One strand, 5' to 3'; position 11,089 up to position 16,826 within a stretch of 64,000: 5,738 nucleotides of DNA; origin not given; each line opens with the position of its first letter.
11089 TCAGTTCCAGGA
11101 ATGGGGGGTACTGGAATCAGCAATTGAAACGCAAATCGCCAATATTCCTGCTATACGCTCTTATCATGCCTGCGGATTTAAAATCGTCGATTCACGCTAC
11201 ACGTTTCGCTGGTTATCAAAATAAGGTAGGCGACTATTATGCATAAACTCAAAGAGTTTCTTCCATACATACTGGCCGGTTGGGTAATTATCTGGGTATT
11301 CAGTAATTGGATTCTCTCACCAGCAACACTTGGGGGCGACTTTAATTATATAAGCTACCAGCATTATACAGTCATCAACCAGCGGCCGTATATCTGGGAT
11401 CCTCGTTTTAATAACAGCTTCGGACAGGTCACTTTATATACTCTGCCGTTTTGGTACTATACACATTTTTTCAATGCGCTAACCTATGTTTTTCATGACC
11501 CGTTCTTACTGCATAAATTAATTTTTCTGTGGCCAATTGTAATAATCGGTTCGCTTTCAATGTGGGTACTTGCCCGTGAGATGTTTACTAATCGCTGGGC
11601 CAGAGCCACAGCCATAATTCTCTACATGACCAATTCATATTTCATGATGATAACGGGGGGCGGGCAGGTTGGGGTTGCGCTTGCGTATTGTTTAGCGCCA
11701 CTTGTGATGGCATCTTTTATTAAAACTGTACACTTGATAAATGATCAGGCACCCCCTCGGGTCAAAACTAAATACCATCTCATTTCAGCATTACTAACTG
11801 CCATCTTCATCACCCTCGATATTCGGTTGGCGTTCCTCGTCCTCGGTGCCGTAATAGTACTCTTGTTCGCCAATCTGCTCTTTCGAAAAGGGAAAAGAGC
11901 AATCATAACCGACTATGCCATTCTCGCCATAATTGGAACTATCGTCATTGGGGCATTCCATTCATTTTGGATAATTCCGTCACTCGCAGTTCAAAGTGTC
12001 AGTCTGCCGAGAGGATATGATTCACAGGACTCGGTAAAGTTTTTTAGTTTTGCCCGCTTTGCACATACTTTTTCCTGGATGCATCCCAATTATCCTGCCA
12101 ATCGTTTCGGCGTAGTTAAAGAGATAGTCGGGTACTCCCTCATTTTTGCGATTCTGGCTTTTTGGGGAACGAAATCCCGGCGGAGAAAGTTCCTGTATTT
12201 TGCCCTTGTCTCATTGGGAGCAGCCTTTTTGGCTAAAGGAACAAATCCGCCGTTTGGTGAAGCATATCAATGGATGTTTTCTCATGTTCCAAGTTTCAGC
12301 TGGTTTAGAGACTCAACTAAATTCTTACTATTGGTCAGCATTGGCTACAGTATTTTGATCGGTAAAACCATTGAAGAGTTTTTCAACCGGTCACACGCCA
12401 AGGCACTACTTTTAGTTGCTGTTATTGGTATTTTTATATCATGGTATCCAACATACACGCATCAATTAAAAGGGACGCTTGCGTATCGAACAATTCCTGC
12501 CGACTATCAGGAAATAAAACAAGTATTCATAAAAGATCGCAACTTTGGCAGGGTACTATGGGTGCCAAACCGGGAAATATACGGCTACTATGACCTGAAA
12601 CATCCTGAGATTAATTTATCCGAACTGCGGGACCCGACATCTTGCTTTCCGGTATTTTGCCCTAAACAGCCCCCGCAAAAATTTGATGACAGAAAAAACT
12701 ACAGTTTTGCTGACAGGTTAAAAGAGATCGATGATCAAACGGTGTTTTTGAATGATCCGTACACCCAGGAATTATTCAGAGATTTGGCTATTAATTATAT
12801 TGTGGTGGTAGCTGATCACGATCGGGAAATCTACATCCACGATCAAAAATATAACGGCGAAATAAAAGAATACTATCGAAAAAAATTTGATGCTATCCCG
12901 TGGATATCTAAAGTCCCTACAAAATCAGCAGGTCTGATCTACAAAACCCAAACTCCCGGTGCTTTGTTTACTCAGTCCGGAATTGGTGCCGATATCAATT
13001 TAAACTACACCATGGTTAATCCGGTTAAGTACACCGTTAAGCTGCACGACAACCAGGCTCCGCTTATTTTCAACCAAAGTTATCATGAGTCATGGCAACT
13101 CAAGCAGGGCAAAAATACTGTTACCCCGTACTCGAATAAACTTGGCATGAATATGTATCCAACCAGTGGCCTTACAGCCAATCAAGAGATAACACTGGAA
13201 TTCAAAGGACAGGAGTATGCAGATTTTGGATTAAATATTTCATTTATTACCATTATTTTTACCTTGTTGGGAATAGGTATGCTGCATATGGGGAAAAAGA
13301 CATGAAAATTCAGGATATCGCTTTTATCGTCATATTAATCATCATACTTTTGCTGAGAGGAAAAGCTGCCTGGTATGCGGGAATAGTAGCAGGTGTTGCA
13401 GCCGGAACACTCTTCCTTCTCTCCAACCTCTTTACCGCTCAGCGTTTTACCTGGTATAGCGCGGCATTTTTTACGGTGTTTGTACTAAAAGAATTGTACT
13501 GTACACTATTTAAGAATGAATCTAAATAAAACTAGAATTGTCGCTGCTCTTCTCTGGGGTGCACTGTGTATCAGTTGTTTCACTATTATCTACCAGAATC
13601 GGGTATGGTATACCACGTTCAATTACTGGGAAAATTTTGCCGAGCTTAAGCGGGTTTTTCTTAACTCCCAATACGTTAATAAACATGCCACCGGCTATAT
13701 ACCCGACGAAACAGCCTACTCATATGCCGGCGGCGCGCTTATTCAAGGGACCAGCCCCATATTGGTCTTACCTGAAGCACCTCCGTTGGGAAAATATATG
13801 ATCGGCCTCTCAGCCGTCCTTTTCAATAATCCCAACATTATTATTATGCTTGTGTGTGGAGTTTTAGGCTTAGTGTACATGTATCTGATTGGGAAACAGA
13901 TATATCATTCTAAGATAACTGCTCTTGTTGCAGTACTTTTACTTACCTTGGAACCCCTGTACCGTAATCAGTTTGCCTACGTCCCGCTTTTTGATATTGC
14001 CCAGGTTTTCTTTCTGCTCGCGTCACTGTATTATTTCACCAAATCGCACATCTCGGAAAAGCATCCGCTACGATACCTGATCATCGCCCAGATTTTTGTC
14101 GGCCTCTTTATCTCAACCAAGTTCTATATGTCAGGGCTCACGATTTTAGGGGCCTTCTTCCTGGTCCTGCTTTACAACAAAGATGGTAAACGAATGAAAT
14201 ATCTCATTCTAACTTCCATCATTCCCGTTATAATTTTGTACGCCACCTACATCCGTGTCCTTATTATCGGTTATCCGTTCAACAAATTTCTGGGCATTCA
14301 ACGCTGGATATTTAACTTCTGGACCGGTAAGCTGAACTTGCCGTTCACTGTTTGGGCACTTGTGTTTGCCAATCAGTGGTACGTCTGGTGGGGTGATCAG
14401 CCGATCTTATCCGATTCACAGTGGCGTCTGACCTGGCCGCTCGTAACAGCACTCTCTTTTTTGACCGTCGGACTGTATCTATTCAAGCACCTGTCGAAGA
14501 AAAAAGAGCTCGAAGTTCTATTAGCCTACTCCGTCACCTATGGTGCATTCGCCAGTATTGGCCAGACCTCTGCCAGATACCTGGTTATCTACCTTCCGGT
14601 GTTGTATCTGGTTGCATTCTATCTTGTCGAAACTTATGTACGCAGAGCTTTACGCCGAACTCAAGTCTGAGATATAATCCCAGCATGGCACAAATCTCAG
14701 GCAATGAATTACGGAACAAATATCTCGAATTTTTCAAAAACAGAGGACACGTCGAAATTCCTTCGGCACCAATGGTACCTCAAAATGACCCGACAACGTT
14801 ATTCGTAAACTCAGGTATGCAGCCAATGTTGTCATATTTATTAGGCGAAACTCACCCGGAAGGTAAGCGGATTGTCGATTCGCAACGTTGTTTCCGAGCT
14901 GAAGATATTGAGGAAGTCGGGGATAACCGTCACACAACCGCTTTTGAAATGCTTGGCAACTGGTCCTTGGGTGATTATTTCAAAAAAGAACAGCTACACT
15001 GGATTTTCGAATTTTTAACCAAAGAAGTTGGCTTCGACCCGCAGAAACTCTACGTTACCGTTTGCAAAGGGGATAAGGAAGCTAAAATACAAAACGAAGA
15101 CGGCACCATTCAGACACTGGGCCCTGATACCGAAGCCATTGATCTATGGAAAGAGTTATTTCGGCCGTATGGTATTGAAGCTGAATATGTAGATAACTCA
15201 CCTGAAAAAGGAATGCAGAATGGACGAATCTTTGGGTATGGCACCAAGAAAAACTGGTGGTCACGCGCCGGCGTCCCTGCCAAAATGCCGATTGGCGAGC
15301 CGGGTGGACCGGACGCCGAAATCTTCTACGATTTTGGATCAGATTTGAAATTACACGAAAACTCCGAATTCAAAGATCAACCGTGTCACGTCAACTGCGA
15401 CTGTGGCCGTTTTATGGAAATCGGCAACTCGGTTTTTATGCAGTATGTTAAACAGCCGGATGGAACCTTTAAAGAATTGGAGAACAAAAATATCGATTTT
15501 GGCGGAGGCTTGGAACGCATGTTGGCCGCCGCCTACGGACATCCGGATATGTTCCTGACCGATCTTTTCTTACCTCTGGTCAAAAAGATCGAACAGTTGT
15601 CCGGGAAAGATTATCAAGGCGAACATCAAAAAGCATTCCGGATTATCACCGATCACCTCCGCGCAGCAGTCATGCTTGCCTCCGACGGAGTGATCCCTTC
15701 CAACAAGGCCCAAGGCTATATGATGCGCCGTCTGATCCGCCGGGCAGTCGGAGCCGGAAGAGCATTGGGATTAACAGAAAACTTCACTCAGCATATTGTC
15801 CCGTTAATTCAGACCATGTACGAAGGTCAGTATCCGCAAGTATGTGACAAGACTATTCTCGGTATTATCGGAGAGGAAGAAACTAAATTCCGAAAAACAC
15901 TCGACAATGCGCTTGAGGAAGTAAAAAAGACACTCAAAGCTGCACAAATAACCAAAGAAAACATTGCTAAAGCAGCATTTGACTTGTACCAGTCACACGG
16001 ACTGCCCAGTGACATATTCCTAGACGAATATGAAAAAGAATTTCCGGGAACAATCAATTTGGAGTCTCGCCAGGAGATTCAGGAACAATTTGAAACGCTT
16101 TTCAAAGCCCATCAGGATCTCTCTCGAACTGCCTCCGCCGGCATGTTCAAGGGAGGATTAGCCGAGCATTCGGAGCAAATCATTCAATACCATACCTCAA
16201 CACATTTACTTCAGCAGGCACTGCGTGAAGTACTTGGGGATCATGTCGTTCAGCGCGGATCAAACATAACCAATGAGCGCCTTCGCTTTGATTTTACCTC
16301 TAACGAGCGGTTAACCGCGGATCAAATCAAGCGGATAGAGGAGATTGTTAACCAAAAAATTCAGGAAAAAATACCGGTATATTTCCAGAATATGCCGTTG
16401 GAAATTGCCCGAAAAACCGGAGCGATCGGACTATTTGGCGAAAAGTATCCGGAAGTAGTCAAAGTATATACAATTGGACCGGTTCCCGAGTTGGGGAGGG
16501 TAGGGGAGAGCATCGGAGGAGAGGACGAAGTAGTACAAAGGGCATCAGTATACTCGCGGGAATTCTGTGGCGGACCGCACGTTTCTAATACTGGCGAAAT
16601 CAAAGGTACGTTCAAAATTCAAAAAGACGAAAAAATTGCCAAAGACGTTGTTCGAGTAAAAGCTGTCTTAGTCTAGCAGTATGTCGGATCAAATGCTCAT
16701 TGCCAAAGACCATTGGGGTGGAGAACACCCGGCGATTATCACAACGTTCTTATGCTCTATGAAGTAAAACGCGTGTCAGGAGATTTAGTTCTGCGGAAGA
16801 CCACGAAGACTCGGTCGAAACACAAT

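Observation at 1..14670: Operon for a 4-acetamido-4,6-dideoxyhexose glycan with five GT-C/YfhO-like membrane glycosyltransferases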

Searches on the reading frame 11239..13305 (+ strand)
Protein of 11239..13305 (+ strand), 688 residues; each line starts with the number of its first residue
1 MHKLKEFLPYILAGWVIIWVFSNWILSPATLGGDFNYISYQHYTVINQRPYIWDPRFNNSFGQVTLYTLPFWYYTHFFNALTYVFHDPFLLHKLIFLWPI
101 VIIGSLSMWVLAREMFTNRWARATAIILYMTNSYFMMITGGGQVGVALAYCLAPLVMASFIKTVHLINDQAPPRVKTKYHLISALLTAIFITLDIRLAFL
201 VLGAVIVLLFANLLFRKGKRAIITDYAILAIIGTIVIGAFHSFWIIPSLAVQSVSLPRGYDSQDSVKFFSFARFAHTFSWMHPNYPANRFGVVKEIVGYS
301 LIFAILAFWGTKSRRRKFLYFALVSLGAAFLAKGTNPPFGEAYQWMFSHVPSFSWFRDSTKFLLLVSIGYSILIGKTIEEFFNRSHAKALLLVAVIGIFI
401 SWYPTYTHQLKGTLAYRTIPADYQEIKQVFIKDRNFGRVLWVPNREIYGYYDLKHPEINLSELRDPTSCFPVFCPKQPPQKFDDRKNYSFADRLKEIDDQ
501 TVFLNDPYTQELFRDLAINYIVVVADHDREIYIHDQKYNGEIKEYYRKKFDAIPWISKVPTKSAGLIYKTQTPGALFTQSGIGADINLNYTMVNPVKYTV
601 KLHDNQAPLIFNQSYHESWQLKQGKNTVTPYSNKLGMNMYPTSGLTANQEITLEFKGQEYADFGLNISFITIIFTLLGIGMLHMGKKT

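Call 3: search_protein_families(library=pfam, proteins=[window:11239-13305:+], max_evalue=0.01)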
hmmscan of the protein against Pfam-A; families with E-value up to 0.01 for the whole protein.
window:11239-13305:+ (688 aa): 0 families

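Call 7: search_protein_families(library=ncbifam, proteins=[window:11239-13305:+], max_evalue=0.01)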
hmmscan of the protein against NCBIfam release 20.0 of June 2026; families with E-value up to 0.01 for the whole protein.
window:11239-13305:+ (688 aa): 1 family
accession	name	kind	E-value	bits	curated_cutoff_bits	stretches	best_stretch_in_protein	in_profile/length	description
NF053599.1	transp_MmpA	equivalog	1e-13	50.7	210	1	296-448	253-404/543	MmpA family trehalose lipid delivery protein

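Call 13: search_solved_structures(query=window:11239-13305:+, max_evalue=1)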
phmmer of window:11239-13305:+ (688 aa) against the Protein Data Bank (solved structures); distinct sequences matched with E-value up to 1: 0.

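Call 24: find_homologous_proteins(query=window:11239-13305:+, max_evalue=0.001)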
Query window:11239-13305:+ (688 aa): 96 proteins with E <= 0.001 among 8000 candidates.
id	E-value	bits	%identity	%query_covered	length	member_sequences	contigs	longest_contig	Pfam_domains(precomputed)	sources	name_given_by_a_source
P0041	0.0e+0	1595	100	100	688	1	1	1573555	-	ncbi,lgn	-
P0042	3.2e-198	679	45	100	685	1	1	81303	-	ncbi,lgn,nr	ncbi:MAG: hypothetical protein M3Q44_00275 [bacterium]|nr:hypothetical protein [bacterium]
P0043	1.1e-195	670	43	99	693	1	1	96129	-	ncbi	-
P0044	6.5e-186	638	43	98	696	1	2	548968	-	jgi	jgi:hypothetical protein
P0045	1.4e-179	617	42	95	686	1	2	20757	-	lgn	-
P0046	7.7e-169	582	42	97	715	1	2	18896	-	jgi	jgi:hypothetical protein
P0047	8.1e-161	555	41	95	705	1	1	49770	PF11847.14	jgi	jgi:hypothetical protein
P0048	3.3e-124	434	40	55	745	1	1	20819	-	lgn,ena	-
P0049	1.4e-123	432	40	53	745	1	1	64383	-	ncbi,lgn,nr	ncbi:MAG: hypothetical protein KatS3mg087_0965 [Patescibacteria group bacterium]|nr:MAG: hypothetica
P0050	4.4e-122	427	35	99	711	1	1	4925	-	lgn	-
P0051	1.6e-121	425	41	74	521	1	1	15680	-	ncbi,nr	ncbi:MAG: hypothetical protein M3P33_01035, partial [bacterium]|nr:hypothetical protein [bacterium]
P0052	1.5e-119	419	38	55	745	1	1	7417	-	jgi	jgi:hypothetical protein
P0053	1.5e-119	419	43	65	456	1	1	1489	-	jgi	jgi:hypothetical protein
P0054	2.5e-94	335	34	80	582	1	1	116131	-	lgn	-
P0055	2.5e-80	289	29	95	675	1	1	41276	-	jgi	jgi:hypothetical protein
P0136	6.6e-6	43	28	20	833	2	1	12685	PF11847.14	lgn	-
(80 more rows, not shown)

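Call 27: search_solved_structures(query=A2, max_evalue=1, show_alignments=2)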
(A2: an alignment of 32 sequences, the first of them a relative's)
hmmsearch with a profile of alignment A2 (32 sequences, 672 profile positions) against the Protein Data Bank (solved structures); distinct sequences matched with E-value up to 1: 3.
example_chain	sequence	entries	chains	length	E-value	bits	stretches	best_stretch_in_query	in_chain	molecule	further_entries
8fjf_A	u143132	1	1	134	0.45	12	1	453-552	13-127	H10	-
3m9y_A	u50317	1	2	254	0.95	10.9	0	464-527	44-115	Triosephosphate isomerase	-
3uwu_A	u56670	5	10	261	0.99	10.8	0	464-527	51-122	Triosephosphate isomerase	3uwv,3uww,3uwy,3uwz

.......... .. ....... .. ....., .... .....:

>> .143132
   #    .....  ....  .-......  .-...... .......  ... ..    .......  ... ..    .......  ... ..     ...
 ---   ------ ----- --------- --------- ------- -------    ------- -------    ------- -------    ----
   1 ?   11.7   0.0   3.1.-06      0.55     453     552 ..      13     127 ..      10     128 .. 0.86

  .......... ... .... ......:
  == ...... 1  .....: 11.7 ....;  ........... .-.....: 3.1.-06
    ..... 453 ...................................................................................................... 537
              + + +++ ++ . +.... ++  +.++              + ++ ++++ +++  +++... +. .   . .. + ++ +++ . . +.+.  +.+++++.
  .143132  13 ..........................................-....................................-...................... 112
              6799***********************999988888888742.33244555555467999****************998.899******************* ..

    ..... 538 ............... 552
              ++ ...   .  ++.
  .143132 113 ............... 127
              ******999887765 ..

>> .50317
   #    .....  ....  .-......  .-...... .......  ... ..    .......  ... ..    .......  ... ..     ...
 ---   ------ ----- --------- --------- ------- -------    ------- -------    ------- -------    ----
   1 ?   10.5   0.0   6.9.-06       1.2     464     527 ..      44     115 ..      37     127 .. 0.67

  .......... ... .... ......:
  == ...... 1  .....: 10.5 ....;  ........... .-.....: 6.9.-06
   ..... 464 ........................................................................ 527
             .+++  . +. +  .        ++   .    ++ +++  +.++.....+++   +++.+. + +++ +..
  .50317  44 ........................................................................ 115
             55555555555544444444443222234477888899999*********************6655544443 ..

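Call 28: search_protein_families(library=pfam, alignment_id=A2, max_evalue=0.1)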
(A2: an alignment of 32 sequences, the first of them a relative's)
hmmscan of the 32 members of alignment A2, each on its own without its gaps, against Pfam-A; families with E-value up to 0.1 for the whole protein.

A. member 1, P0041 (688 aa): 0 families

B. families by the number of members that match (of 32 scanned): 7 families
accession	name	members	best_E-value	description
PF11847.13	GT-C_AftD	4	1.1e-05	Alpha-(1->3)-arabinofuranosyltransferase, N-terminal GT-C domain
PF09586.16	YfhO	1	0.0006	Bacterial membrane protein YfhO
PF20176.3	DUF6541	1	0.0011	Family of unknown function (DUF6541)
PF00761.25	Polyoma_coat2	1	0.035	Polyomavirus coat protein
PF19484.4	DUF6020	1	0.05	Family of unknown function (DUF6020)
PF17336.7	DUF5368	1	0.071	Family of unknown function (DUF5368)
PF10131.15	PTPS_related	1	0.087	6-pyruvoyl-tetrahydropterin synthase related domain; membrane protein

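Call 42: predict_structure(alignment_id=A2)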
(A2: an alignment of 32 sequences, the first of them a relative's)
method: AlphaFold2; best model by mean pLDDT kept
length: 688 residues; sequences in the alignment: 32
mean_pLDDT: 91.6   pTM: 0.91
mean pLDDT of the five models: 91.6, 90.9, 90.7, 90.4, 90.2
residues with pLDDT >= 90: 521; 70-90: 145; 50-70: 21; < 50: 1
segments of 3 or more residues with pLDDT < 50: none
pLDDT, mean of each block of 10 residues (from residue 1): 91 97 94 82 86 92 90 90 91 93 98 95 97 95 94 98 95 96 98 95 96 90 96 98 95 74 86 94 89 87 91 83 96 95 94 90 97 95 85 91 95 93 93 95 92 93 81 70 68 92 89 94 92 90 95 94 89 93 80 96 92 96 95 94 92 97 97 97 78
secondary structure, 60 per line:
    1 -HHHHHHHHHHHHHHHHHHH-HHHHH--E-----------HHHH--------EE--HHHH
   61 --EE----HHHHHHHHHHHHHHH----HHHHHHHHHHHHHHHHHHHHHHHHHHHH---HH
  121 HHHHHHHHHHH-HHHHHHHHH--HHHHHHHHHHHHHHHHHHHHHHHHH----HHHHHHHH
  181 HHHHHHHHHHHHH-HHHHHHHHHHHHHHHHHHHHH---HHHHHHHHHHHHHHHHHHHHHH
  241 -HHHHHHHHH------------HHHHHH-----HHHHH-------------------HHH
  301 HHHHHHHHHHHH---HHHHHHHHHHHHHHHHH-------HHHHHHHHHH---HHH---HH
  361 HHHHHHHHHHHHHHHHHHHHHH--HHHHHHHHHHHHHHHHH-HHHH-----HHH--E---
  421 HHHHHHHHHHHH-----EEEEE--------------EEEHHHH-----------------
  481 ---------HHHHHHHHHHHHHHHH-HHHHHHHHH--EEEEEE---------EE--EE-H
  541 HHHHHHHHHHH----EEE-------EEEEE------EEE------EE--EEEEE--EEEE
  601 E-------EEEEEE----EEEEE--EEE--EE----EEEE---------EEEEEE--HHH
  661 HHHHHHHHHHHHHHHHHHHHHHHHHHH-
elements in order: H2-20 H22-26 H41-44 H57-60 H69-83 H88-115 H119-131 H133-141 H144-168 H173-193 H195-215 H219-240 H242-250 H263-268 H274-278 H298-312 H316-332 H340-349 H359-382 H385-401 H403-406 H421-432 E438-442 E457-459 H460-463 H490-505 H507-515 E518-523 H540-551 E556-558 E566-570 E577-579 E590-594 E597-601 E609-614 E619-623 E626-628 E637-640 E650-655 H658-687

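Call 45: fold_search(model_id=the predicted structure, library=pdb)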
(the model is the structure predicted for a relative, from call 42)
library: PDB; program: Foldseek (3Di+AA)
matches with E <= 10: 425; with E <= 0.001: 13
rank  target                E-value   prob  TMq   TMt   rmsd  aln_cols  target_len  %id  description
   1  6w98_A                2.7e-08  1.00  0.50  0.28  18.2       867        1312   12  Single-Particle Cryo-EM Structure of Arabinofuranosyltransferase AftD from Mycobacteria (released 2020-05-13)
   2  6wby                  1.7e-07  1.00  0.52  0.31  19.7       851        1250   11  Single-Particle Cryo-EM Structure of Arabinofuranosyltransferase AftD from Mycobacteria, Mutant R1389S Class 2 (released 2020-05-13)
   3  6wbx                  4.3e-07  1.00  0.45  0.27  21.2       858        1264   12  Single-Particle Cryo-EM Structure of Arabinofuranosyltransferase AftD from Mycobacteria, Mutant R1389S Class 1 (released 2020-05-13)
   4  8age_A                2.0e-05  1.00  0.45  0.48  11.4       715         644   11  Structure of yeast oligosaccharylransferase complex with acceptor peptide bound (released 2022-12-07)
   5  7e9s_A                2.5e-05  1.00  0.41  0.34  13.3       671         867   12  Archaeal oligosaccharyltransferase AglB from Archaeoglobus fulgidus in complex with an inhibitory peptide and a dolich (released 2021-09-08)
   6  5gmy_A                2.9e-05  1.00  0.43  0.37  12.7       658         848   12  Crystal structure of the Archaeoglobus fulgidus oligosaccharyltransferase (O29867_ARCFU) tethered with an acceptor pep (released 2017-02-01)
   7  6ezn_F                6.8e-05  1.00  0.47  0.49  13.1       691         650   10  Cryo-EM structure of the yeast oligosaccharyltransferase (OST) complex (released 2018-01-17)
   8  6s7o_A                9.5e-05  1.00  0.41  0.43  13.5       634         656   11  Cryo-EM structure of human oligosaccharyltransferase complex OST-A (released 2019-12-18)
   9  8b6l_I                1.2e-04  1.00  0.39  0.39  17.1       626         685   10  Subtomogram average of the human Sec61-TRAP-OSTA-translocon (released 2022-12-07)
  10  6ftg_5                1.3e-04  1.00  0.41  0.43  14.3       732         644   12  Subtomogram average of OST-containing ribosome-translocon complexes from canine rough microsomal membranes (released 2018-03-21)
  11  8agb_A                1.5e-04  1.00  0.47  0.49  11.8       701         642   11  Structure of yeast oligosaccharylransferase complex with lipid-linked oligosaccharide bound (released 2022-12-07)
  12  3waj                  2.2e-04  1.00  0.38  0.33  15.0       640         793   12  Crystal structure of the Archaeoglobus fulgidus oligosaccharyltransferase (O29867_ARCFU) complex with Zn and sulfate (released 2013-10-30)
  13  8agc_A                2.6e-04  1.00  0.42  0.42  15.6       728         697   10  Structure of yeast oligosaccharylransferase complex with lipid-linked oligosaccharide and non-acceptor peptide bound (released 2022-12-07)
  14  8if8_B                1.5e-03  1.00  0.41  0.45   8.6       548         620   12  Arabinosyltransferase AftA (released 2023-05-31)
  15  5ogl_A                1.5e-03  1.00  0.39  0.38  21.6       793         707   12  Structure of bacterial oligosaccharyltransferase PglB in complex with an acceptor peptide and an lipid-linked oligosac (released 2017-10-25)
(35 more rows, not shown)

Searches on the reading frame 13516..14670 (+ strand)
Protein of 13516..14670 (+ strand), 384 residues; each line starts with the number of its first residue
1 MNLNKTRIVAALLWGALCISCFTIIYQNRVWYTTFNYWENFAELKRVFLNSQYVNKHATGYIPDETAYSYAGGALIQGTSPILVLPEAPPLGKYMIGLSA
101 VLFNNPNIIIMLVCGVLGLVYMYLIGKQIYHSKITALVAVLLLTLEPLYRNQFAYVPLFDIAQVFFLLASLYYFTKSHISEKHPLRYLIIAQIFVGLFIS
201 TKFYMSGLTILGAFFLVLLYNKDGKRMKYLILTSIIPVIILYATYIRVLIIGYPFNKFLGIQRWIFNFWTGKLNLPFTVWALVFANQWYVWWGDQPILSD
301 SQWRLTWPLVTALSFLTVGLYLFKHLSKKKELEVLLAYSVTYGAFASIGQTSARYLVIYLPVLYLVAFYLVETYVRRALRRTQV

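Call 3: search_protein_families(library=pfam, proteins=[window:13516-14670:+], max_evalue=0.01)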
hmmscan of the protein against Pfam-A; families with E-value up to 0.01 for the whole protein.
window:13516-14670:+ (384 aa): 1 family
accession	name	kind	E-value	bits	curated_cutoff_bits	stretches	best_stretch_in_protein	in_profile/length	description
PF13231.12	PMT_2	-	5.7e-13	49.8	26.1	1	88-239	2-154/160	Dolichyl-phosphate-mannose-protein mannosyltransferase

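Call 7: search_protein_families(library=ncbifam, proteins=[window:13516-14670:+], max_evalue=0.01)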
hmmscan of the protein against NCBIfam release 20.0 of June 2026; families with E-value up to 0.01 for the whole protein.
window:13516-14670:+ (384 aa): 0 families

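Call 14: search_solved_structures(query=window:13516-14670:+, max_evalue=1)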
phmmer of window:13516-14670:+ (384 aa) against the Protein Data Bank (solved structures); distinct sequences matched with E-value up to 1: 0.

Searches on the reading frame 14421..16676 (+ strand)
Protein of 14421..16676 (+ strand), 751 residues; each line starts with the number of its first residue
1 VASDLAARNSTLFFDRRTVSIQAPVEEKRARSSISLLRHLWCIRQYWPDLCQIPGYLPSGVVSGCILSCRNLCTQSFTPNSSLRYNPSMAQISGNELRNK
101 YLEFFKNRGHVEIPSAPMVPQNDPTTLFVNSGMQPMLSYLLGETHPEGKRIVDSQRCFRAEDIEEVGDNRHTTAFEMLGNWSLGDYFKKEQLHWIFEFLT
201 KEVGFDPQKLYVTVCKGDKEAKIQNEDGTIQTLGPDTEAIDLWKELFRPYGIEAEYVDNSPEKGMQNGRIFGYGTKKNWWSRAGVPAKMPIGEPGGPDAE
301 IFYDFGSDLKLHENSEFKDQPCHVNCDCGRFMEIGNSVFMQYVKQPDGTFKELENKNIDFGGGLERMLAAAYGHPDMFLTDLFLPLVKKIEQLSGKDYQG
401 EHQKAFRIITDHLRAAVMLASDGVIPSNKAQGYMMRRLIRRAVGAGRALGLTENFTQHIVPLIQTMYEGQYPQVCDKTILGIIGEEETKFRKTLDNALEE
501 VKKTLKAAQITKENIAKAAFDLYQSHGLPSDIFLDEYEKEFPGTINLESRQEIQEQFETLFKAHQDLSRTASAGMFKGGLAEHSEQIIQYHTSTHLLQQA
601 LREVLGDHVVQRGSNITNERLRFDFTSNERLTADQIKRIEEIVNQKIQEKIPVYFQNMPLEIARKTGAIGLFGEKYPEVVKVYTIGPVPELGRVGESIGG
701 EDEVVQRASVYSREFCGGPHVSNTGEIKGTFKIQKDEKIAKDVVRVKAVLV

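Call 9: search_protein_families(library=pfam, proteins=[window:14421-16676:+], max_evalue=0.01)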
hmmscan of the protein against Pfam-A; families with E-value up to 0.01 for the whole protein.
window:14421-16676:+ (751 aa): 2 families
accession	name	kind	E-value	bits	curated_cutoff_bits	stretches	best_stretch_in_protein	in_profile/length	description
PF01411.24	tRNA-synt_2c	-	1.9e-105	353.9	30.3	1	96-559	1-426/552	tRNA synthetases class II (A)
PF07973.19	tRNA_SAD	-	1.4e-12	47.9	24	1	681-746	2-43/44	Threonyl and Alanyl tRNA synthetase second additional domain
